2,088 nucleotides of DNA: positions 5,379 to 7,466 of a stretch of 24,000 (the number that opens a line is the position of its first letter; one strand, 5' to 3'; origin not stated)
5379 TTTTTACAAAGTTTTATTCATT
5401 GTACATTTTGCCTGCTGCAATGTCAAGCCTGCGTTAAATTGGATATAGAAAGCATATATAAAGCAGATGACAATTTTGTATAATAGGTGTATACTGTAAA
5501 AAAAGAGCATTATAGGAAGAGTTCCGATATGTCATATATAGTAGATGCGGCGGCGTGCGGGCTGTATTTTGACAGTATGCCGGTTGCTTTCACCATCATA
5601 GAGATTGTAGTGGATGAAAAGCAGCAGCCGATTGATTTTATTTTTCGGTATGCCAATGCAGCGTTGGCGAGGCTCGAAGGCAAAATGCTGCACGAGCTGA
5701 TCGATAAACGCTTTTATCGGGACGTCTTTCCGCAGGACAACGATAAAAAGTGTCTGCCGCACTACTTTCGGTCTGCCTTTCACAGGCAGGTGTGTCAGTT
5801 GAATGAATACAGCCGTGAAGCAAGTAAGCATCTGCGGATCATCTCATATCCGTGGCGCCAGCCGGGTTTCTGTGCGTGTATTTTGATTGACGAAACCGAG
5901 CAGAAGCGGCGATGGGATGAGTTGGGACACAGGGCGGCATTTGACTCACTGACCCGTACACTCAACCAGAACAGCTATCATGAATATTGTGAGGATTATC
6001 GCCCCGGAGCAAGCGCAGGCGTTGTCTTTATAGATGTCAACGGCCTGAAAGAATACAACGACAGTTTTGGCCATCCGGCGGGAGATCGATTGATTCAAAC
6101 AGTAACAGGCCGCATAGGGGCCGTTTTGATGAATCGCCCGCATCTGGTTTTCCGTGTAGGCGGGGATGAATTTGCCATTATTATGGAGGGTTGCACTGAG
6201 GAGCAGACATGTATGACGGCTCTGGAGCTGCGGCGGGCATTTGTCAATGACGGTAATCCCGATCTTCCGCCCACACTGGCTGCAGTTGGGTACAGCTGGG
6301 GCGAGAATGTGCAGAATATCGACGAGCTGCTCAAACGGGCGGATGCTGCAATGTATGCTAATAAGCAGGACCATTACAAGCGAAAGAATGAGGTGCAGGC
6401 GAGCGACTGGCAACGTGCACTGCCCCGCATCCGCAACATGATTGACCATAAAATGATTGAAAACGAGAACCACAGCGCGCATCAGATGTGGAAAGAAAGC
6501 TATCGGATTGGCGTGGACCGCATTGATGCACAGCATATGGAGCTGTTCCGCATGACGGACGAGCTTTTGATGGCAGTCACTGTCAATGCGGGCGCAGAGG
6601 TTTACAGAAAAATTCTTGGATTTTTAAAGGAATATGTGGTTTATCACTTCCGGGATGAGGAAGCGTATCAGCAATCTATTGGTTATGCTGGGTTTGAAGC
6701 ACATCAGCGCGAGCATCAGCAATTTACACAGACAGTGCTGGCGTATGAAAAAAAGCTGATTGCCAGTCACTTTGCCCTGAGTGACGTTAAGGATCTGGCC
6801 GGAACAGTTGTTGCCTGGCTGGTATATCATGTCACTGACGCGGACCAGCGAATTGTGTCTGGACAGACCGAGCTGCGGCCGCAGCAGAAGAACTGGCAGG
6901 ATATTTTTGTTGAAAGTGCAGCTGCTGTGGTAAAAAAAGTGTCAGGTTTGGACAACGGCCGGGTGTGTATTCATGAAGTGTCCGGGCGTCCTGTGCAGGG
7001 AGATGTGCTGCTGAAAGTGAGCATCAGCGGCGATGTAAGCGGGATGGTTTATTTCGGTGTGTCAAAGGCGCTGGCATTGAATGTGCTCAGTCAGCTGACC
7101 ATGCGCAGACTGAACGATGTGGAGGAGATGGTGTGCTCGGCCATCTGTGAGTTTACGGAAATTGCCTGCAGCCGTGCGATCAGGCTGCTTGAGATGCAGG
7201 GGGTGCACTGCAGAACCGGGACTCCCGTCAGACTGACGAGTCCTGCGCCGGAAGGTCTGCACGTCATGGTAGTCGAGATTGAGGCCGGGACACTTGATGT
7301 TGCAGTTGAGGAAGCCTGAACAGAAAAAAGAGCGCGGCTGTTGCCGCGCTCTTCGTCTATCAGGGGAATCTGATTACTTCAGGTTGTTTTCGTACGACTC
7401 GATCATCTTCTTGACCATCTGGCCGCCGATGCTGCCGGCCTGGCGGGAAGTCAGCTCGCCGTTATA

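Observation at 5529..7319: Four-domain diguanylate cyclase: PAS - GGDEF - hemerythrin - CheX-like domain with a substituted catalytic Asn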

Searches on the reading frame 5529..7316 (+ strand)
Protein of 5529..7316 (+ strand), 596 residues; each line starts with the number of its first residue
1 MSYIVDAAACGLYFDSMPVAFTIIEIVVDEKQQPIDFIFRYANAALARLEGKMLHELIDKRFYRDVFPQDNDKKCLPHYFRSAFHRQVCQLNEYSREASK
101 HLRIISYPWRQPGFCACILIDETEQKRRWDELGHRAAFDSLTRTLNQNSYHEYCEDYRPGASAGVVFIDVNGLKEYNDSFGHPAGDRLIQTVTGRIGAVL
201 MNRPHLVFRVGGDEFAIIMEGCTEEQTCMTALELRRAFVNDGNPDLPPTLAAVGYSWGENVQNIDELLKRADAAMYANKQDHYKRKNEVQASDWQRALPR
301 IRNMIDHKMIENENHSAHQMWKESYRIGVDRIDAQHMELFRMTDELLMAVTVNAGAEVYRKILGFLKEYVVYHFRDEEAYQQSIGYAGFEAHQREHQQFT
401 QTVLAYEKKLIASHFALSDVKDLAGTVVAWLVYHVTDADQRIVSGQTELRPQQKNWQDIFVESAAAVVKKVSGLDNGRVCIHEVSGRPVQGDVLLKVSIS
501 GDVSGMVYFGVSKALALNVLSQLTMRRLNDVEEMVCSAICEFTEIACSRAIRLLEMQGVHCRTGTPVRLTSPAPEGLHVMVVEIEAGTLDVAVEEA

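Call 3: search_protein_families(library=pfam, proteins=[window:5529-7316:+], max_evalue=1)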
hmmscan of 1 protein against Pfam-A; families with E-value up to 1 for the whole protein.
window:5529-7316:+ (596 aa): 5 families
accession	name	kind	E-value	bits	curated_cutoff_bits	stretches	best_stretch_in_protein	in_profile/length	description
PF00990.26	GGDEF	-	1.9e-24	86.7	23.8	1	137-282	2-158/161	Diguanylate cyclase, GGDEF domain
PF01814.28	Hemerythrin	-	2.4e-10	41.4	25.3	1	328-442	2-123/127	Hemerythrin HHE cation binding domain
PF13690.11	CheX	-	3e-07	30.9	27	1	497-567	5-71/94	Chemotaxis phosphatase CheX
PF08448.16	PAS_4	-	0.0042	17.7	23.1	1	36-76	14-48/110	PAS fold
PF18538.6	DUF5624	-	0.28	11.7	25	1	262-310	33-79/129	Domain of unknown function (DUF5624)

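Call 4: search_protein_families(library=ncbifam, proteins=[window:5529-7316:+], max_evalue=1)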
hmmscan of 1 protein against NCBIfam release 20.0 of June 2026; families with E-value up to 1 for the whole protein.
window:5529-7316:+ (596 aa): 27 families (the best 25 are shown)
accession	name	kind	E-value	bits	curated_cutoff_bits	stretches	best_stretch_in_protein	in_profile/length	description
TIGR02481.1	hemeryth_dom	domain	7.4e-29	100.4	51.75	1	321-443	2-123/126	hemerythrin domain-containing protein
NF033749.1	bact_hemeryth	subfamily_domain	5.4e-27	94.5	84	1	320-442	3-124/129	bacteriohemerythrin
NF007423.1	PRK09966.1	equivalog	9.9e-27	93.8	325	1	125-279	228-390/390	diguanylate cyclase DgcN/YfiN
TIGR00254.1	GGDEF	domain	3.4e-22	78.9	37.4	1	134-282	3-160/168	diguanylate cyclase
NF007380.0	PRK09894.1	equivalog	2.1e-18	66.7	256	1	157-280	153-278/296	diguanylate cyclase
NF007474.0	PRK10060.1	equivalog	6.9e-17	60.9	782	1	114-289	215-394/663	cyclic di-GMP phosphodiesterase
NF051473.1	DigCycDgcsShew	equivalog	2.4e-15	56.7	400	1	127-281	126-283/291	diguanylate cyclase DgcS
NF045675.1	PhdiestaseDibA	equivalog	4.6e-15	55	980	1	120-281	187-356/623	phosphodiesterase DibA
NF007298.0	PRK09776.1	equivalog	5e-15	54.5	1135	1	121-315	669-873/1111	diguanylate cyclase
NF002007.0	PRK00808.1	equivalog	1.2e-14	54.6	109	1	318-444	3-125/156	bacteriohemerythrin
NF007135.0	PRK09581.1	equivalog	1.2e-14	54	474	1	164-282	325-448/457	PleD family two-component system response regulator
NF052458.1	PhdiestGepA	equivalog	3.6e-14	51.9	1200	1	128-282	417-572/840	phosphodiesterase GepA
NF008467.0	PRK11359.1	equivalog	4.2e-14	51.5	857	1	124-279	364-521/800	oxygen-sensing cyclic-di-GMP phosphodiesterase DosP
NF038266.1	diguan_SiaD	equivalog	7.2e-14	51.8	290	1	139-281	97-247/252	biofilm regulation diguanylate cyclase SiaD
NF040885.1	diguan_DgcJ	equivalog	3.8e-13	49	500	1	163-285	373-492/493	diguanylate cyclase DgcJ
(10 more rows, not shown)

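Call 5: find_homologous_proteins(query=window:5529-7316:+)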
Query window:5529-7316:+ (596 aa): 4858 proteins with E <= 0.001 among 8000 candidates; the best 120 are listed.
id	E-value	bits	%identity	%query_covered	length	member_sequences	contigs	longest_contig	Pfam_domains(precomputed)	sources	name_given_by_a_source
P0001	0.0e+0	1357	98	100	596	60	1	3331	PF01814.29,PF13690.12,PF00990.27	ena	-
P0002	9.2e-248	841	61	100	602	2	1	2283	PF01814.29,PF13690.12,PF00990.27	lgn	-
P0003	6.3e-246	835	61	100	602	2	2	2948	PF01814.29,PF00990.27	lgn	-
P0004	6.6e-240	816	61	100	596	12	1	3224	PF01814.29,PF13690.12,PF00990.27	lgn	-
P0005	2.0e-144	500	42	99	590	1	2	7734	PF01814.29,PF00990.27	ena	-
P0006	1.1e-23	102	32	26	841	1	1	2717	PF08447.19,PF13426.14,PF13188.14,PF08448.17,PF00563.26,PF00989.32,PF00990.27,PF17853.7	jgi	jgi:diguanylate cyclase (GGDEF)-like protein/PAS domain S-box-containing protein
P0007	2.8e-22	97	31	25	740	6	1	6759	PF00990.27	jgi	jgi:diguanylate cyclase (GGDEF)-like protein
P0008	3.9e-22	97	38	27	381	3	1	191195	PF00990.27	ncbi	-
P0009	7.9e-20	89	29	35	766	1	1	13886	PF08447.19,PF01814.29,PF13426.14,PF08448.17,PF00563.26,PF00989.32,PF00990.27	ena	-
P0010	3.0e-19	87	28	46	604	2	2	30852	PF00672.31,PF13188.14,PF11845.14,PF00990.27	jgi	-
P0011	4.4e-19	86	31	27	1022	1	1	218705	PF13426.14,PF13188.14,PF08448.17,PF00563.26,PF00989.32,PF00990.27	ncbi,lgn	-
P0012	6.7e-19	86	31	26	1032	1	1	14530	PF13426.14,PF13188.14,PF08448.17,PF00563.26,PF00989.32,PF00990.27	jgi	jgi:diguanylate cyclase (GGDEF)-like protein/PAS domain S-box-containing protein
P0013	7.2e-19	86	33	26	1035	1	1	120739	PF13426.14,PF13188.14,PF08448.17,PF00563.26,PF00989.32,PF00990.27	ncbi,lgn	-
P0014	2.0e-18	84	32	43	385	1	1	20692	PF00990.27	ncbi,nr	ncbi:MAG: GGDEF domain-containing protein [Lachnospiraceae bacterium]|nr:GGDEF domain-containing pro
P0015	2.6e-18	84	40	27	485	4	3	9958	PF13426.14,PF13188.14,PF00990.27,PF17853.7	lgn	-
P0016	2.9e-18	84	28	28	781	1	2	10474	PF08447.19,PF01814.29,PF13426.14,PF13188.14,PF08448.17,PF00989.32,PF00990.27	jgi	jgi:diguanylate cyclase (GGDEF)-like protein/hemerythrin-like metal-binding protein/PAS domain S-box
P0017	3.8e-18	83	36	20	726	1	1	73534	PF00990.27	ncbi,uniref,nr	ncbi:GGDEF domain-containing protein [Kineococcus rubinsiae]|uniref:GGDEF domain-containing protein 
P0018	4.5e-18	83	31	30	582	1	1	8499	PF13185.13,PF01590.33,PF00990.27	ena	-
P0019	5.0e-18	83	31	25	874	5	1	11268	PF13185.13,PF01590.33,PF13492.13,PF00563.26,PF00990.27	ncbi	ncbi:MAG TPA: diguanylate cyclase, partial [Candidatus Limnocylindrales bacterium]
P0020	6.9e-18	82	34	30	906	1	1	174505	PF00563.26,PF00990.27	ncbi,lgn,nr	ncbi:MAG: EAL domain-containing protein [Eubacteriales bacterium]|nr:EAL domain-containing protein [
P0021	9.9e-18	82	27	45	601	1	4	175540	PF13426.14,PF13188.14,PF10114.16,PF08448.17,PF00989.32,PF00990.27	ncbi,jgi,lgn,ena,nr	ncbi:MAG: diguanylate cyclase domain protein [Firmicutes bacterium]|nr:diguanylate cyclase domain pr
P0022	1.4e-17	81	27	54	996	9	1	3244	PF08447.19,PF01814.29,PF13426.14,PF13188.14,PF13185.13,PF12860.14,PF24820.2,PF08448.17,PF00989.32,PF00990.27,PF14598.13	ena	-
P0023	1.7e-17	81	38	25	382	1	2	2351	PF00990.27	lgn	-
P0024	3.9e-17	80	38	25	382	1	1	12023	PF00990.27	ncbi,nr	ncbi:MAG: diguanylate cyclase [Lachnospiraceae bacterium]|nr:diguanylate cyclase [Lachnospiraceae ba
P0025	4.1e-17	80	30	25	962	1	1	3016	PF13185.13,PF01590.33,PF13492.13,PF00563.26,PF00990.27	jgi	jgi:diguanylate cyclase (GGDEF)-like protein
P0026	5.5e-17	80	37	26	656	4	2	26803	PF13185.13,PF01590.33,PF00990.27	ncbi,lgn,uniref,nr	ncbi:sensor domain-containing diguanylate cyclase [Clostridioides sp. ZZV15-6598]|uniref:sensor doma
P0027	5.6e-17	79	34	29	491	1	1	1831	PF13426.14,PF08448.17,PF00990.27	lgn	-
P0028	6.7e-17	79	35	27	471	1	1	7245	PF00990.27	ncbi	-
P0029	2.2e-16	78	31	28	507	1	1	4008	PF00990.27,PF17853.7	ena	-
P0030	3.5e-16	77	35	27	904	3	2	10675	PF01590.33,PF00563.26,PF00990.27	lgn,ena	-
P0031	3.7e-16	77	36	28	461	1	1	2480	PF08447.19,PF13426.14,PF13188.14,PF13185.13,PF01590.33,PF08448.17,PF00989.32,PF00990.27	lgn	-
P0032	4.0e-16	77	35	29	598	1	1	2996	PF00990.27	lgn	-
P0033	5.1e-16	76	29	43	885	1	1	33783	PF08448.17,PF00563.26,PF00990.27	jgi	jgi:diguanylate cyclase (GGDEF)-like protein/PAS domain S-box-containing protein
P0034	5.3e-16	76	36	25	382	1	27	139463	PF00990.27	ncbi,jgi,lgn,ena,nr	ncbi:MAG: diguanylate cyclase [Lachnospiraceae bacterium]|nr:diguanylate cyclase [Lachnospiraceae ba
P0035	7.1e-16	76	36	27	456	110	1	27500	PF00990.27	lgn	-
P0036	8.7e-16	76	39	18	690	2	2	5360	PF17152.11,PF00672.31,PF00563.26,PF00990.27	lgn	-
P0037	1.1e-15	75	28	54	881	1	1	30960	PF01814.29,PF13426.14,PF00989.32,PF00990.27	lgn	-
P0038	2.9e-15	74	30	31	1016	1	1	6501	PF13426.14,PF08448.17,PF00563.26,PF00989.32,PF00990.27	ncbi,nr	ncbi:MAG: diguanylate cyclase [Acidimicrobiia bacterium]|nr:diguanylate cyclase [Acidimicrobiia bact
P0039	3.6e-15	74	36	24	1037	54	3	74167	PF00563.26,PF00990.27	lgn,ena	-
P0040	3.7e-15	73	28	44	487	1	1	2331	PF13426.14,PF00990.27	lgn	-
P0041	3.9e-15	73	28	46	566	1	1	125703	PF08447.19,PF13426.14,PF13188.14,PF08448.17,PF00989.32,PF00990.27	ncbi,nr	ncbi:MAG TPA: diguanylate cyclase [Candidatus Nanopelagicaceae bacterium]|nr:diguanylate cyclase [Ca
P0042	4.4e-15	73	35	28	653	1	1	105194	PF08447.19,PF13426.14,PF13188.14,PF24820.2,PF08448.17,PF00989.32,PF00990.27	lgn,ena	-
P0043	4.8e-15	73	34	30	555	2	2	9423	PF00990.27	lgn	-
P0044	4.8e-15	73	34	28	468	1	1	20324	PF00990.27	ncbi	-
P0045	4.9e-15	73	43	11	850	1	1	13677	PF00563.26,PF00990.27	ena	-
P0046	5.0e-15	73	33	33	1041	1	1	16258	PF08447.19,PF13426.14,PF01590.33,PF08448.17,PF13492.13,PF00563.26,PF00989.32,PF00990.27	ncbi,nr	ncbi:MAG: EAL domain-containing protein [Actinobacteria bacterium]|nr:MAG: EAL domain-containing pro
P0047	7.5e-15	72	31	29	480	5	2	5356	PF13426.14,PF00990.27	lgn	-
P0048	7.9e-15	72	33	33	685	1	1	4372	PF08447.19,PF00563.26,PF00990.27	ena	-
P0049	8.1e-15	72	35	27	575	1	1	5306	PF00563.26,PF00990.27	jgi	jgi:diguanylate cyclase (GGDEF)-like protein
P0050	8.2e-15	72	32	24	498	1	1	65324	PF13185.13,PF01590.33,PF00990.27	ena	-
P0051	9.6e-15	72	35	27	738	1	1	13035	PF13188.14,PF00563.26,PF00990.27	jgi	jgi:diguanylate cyclase (GGDEF)-like protein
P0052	9.7e-15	72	36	30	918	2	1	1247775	PF13426.14,PF13188.14,PF08448.17,PF00563.26,PF00989.32,PF00990.27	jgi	jgi:diguanylate cyclase (GGDEF)-like protein/PAS domain S-box-containing protein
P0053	1.0e-14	72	35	28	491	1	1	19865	PF00990.27,PF03924.20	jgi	jgi:diguanylate cyclase (GGDEF)-like protein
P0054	1.1e-14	72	29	26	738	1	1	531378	PF00990.27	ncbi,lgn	-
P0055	1.1e-14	72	33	33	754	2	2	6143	PF08447.19,PF13185.13,PF01590.33,PF13492.13,PF00563.26,PF00989.32,PF00990.27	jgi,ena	-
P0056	1.2e-14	72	35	28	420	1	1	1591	PF00990.27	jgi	jgi:diguanylate cyclase (GGDEF)-like protein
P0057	1.3e-14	72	34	26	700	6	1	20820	PF00563.26,PF00990.27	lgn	-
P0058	1.5e-14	71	34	27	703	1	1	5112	PF00563.26,PF00990.27,PF00571.34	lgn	-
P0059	1.8e-14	71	33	29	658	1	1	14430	PF08447.19,PF13426.14,PF13188.14,PF08448.17,PF00563.26,PF00989.32,PF00990.27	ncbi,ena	-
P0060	1.9e-14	71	33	29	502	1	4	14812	PF16927.12,PF00990.27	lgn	-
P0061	2.3e-14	71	35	26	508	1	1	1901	PF00990.27,PF03924.20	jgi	jgi:diguanylate cyclase (GGDEF)-like protein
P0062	2.3e-14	71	33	28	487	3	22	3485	PF00990.27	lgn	-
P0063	2.4e-14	71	34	28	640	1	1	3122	PF00563.26,PF00990.27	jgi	jgi:diguanylate cyclase (GGDEF)-like protein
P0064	2.4e-14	71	34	32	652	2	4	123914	PF08447.19,PF13426.14,PF08448.17,PF00563.26,PF00989.32,PF00990.27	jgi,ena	jgi:diguanylate cyclase (GGDEF)-like protein/PAS domain S-box-containing protein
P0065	2.5e-14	71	34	27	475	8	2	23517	PF00672.31,PF00990.27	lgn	-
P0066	2.7e-14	71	33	27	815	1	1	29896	PF08447.19,PF13426.14,PF13188.14,PF08448.17,PF00563.26,PF00989.32,PF00990.27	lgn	-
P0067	2.9e-14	71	34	30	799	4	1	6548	PF00672.31,PF13188.14,PF12860.14,PF08448.17,PF00563.26,PF00990.27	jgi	-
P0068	3.6e-14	70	32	25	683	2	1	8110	PF08447.19,PF13426.14,PF13188.14,PF08448.17,PF00989.32,PF00990.27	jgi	jgi:diguanylate cyclase (GGDEF)-like protein/PAS domain S-box-containing protein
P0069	3.7e-14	70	33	21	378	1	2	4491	PF01814.29,PF00990.27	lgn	-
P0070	4.1e-14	70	35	27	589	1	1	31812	PF00563.26,PF00990.27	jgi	jgi:diguanylate cyclase (GGDEF)-like protein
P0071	4.2e-14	70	34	27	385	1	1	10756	PF13185.13,PF01590.33,PF00990.27,PF17853.7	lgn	-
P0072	4.3e-14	70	36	20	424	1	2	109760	PF13426.14,PF00989.32,PF00990.27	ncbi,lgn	ncbi:hypothetical protein BH10ACT1_BH10ACT1_05930 [soil metagenome]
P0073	4.5e-14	70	33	31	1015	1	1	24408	PF13426.14,PF00563.26,PF00990.27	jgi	jgi:diguanylate cyclase (GGDEF)-like protein/PAS domain S-box-containing protein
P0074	4.8e-14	70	35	28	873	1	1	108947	PF08447.19,PF13426.14,PF13188.14,PF12860.14,PF17765.8,PF08448.17,PF00563.26,PF00989.32,PF00990.27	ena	-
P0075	5.1e-14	70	33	27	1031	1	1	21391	PF00563.26,PF00990.27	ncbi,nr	ncbi:MAG: EAL domain-containing protein [Lachnospiraceae bacterium]|nr:EAL domain-containing protein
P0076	5.9e-14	69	32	34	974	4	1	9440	PF00563.26,PF00989.32,PF00990.27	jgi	-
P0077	6.8e-14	69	30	30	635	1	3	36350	PF08447.19,PF13426.14,PF13188.14,PF13185.13,PF01590.33,PF08448.17,PF00989.32,PF00990.27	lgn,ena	-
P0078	6.8e-14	69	33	30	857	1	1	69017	PF08447.19,PF13426.14,PF13188.14,PF08448.17,PF00563.26,PF00989.32,PF00990.27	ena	-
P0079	6.9e-14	69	34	24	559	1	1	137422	PF13188.14,PF08448.17,PF00563.26,PF00989.32,PF00990.27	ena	-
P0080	7.7e-14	69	30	26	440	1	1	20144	PF02743.25,PF00990.27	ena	-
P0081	7.7e-14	69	30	26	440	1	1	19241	PF02743.25,PF00990.27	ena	-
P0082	7.7e-14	69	30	26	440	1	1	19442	PF02743.25,PF00990.27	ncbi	-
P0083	8.8e-14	69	36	25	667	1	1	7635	PF00563.26,PF00990.27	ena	-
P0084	8.9e-14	69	35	27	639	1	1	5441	PF00563.26,PF00990.27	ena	-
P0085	9.0e-14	69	35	28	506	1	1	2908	PF08447.19,PF13426.14,PF13188.14,PF08448.17,PF00989.32,PF00990.27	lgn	-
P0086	9.8e-14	69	34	24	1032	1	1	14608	PF08447.19,PF00563.26,PF00990.27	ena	-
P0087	1.0e-13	69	35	28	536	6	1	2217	PF08447.19,PF13426.14,PF13188.14,PF08448.17,PF00989.32,PF00990.27,PF00072.31,PF14598.13,PF17853.7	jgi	-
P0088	1.1e-13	69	34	27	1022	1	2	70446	PF00563.26,PF00990.27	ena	-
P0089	1.1e-13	69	34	26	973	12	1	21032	PF00563.26,PF00990.27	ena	-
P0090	1.2e-13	68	29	36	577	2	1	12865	PF13426.14,PF13188.14,PF05231.20,PF08448.17,PF00989.32,PF00990.27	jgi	-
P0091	1.2e-13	68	30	41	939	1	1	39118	PF13426.14,PF08448.17,PF00563.26,PF00989.32,PF00990.27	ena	-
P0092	1.3e-13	68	32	28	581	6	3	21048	PF08447.19,PF00990.27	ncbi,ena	-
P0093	1.4e-13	68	34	31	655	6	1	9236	PF13426.14,PF13188.14,PF08448.17,PF16927.12,PF00989.32,PF00990.27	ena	-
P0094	1.4e-13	68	34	29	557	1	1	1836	PF13185.13,PF01590.33,PF00990.27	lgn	-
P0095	1.5e-13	68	33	29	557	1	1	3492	PF13185.13,PF01590.33,PF00990.27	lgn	-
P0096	1.5e-13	68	34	32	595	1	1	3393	PF13188.14,PF00563.26,PF00989.32,PF00990.27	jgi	jgi:diguanylate cyclase (GGDEF)-like protein/PAS domain S-box-containing protein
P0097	1.5e-13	68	25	48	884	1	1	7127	PF08447.19,PF13426.14,PF13188.14,PF12860.14,PF24820.2,PF08448.17,PF00989.32,PF00990.27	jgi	jgi:diguanylate cyclase (GGDEF)-like protein/PAS domain S-box-containing protein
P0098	1.5e-13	68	33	27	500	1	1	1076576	PF00990.27,PF03924.20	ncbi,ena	-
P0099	1.6e-13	68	30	41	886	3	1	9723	PF08447.19,PF13185.13,PF01590.33,PF08448.17,PF13492.13,PF00563.26,PF00989.32,PF00990.27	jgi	jgi:diguanylate cyclase (GGDEF)-like protein/PAS domain S-box-containing protein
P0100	1.6e-13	68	35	28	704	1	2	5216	PF17152.11,PF00672.31,PF00563.26,PF00990.27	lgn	-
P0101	1.9e-13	68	31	29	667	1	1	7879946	PF00563.26,PF00990.27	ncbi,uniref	ncbi:putative bifunctional diguanylate cyclase/phosphodiesterase [Krasilnikovia sp. MM14-A1259]|unir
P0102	2.0e-13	68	31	28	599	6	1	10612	PF08447.19,PF00990.27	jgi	jgi:diguanylate cyclase (GGDEF)-like protein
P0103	2.0e-13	68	33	30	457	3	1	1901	PF00563.26,PF00990.27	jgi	jgi:diguanylate cyclase (GGDEF)-like protein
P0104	2.0e-13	68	30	44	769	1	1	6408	PF08447.19,PF13426.14,PF13188.14,PF08448.17,PF00563.26,PF00989.32,PF00990.27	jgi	-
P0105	2.0e-13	68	37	26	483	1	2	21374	PF00990.27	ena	-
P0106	2.1e-13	68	36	27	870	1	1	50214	PF13492.13,PF00563.26,PF00990.27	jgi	jgi:diguanylate cyclase (GGDEF)-like protein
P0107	2.2e-13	68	38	27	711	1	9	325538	PF08447.19,PF13426.14,PF13188.14,PF08448.17,PF00563.26,PF00989.32,PF00990.27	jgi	jgi:diguanylate cyclase (GGDEF)-like protein/PAS domain S-box-containing protein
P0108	2.3e-13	68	28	51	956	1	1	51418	PF08447.19,PF13426.14,PF13188.14,PF12860.14,PF08448.17,PF00563.26,PF00989.32,PF00990.27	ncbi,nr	ncbi:MAG: EAL domain-containing protein [Rhodospirillales bacterium]|nr:MAG: EAL domain-containing p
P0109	2.3e-13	68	28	41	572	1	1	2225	PF08447.19,PF13426.14,PF08448.17,PF00563.26,PF00989.32,PF00990.27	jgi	jgi:diguanylate cyclase (GGDEF)-like protein/PAS domain S-box-containing protein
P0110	2.4e-13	68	32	24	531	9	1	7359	PF01814.29,PF13185.13,PF01590.33,PF00990.27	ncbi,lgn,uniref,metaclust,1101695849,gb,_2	ncbi:phytochrome-like protein cph2 [mine drainage metagenome]|uniref:Phytochrome-like protein cph2 n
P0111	2.4e-13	67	35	27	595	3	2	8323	PF00563.26,PF00990.27,PF00072.31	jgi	jgi:diguanylate cyclase (GGDEF)-like protein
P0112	2.5e-13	67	32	26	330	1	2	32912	PF00990.27,PF00072.31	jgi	jgi:two-component system, cell cycle response regulator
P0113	2.5e-13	67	31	28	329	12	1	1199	PF08447.19,PF00990.27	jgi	jgi:diguanylate cyclase (GGDEF)-like protein/PAS domain S-box-containing protein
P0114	2.8e-13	67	30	38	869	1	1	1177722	PF08447.19,PF13426.14,PF13188.14,PF08448.17,PF00563.26,PF00989.32,PF00990.27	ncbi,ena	-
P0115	2.9e-13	67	38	25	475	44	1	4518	PF00672.31,PF00990.27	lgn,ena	-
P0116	3.0e-13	67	27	47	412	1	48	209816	PF13426.14,PF13188.14,PF08448.17,PF00989.32,PF00990.27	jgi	jgi:diguanylate cyclase (GGDEF)-like protein/PAS domain S-box-containing protein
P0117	3.1e-13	67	34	32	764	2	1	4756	PF08447.19,PF13426.14,PF13188.14,PF08448.17,PF00563.26,PF00989.32,PF00990.27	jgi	jgi:diguanylate cyclase (GGDEF)-like protein/PAS domain S-box-containing protein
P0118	3.1e-13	67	33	22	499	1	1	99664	PF00990.27,PF03924.20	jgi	jgi:diguanylate cyclase (GGDEF)-like protein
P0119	3.1e-13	67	34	26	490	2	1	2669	PF00990.27,PF03924.20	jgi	jgi:diguanylate cyclase (GGDEF)-like protein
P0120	3.2e-13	67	34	26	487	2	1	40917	PF00990.27,PF03924.20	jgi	-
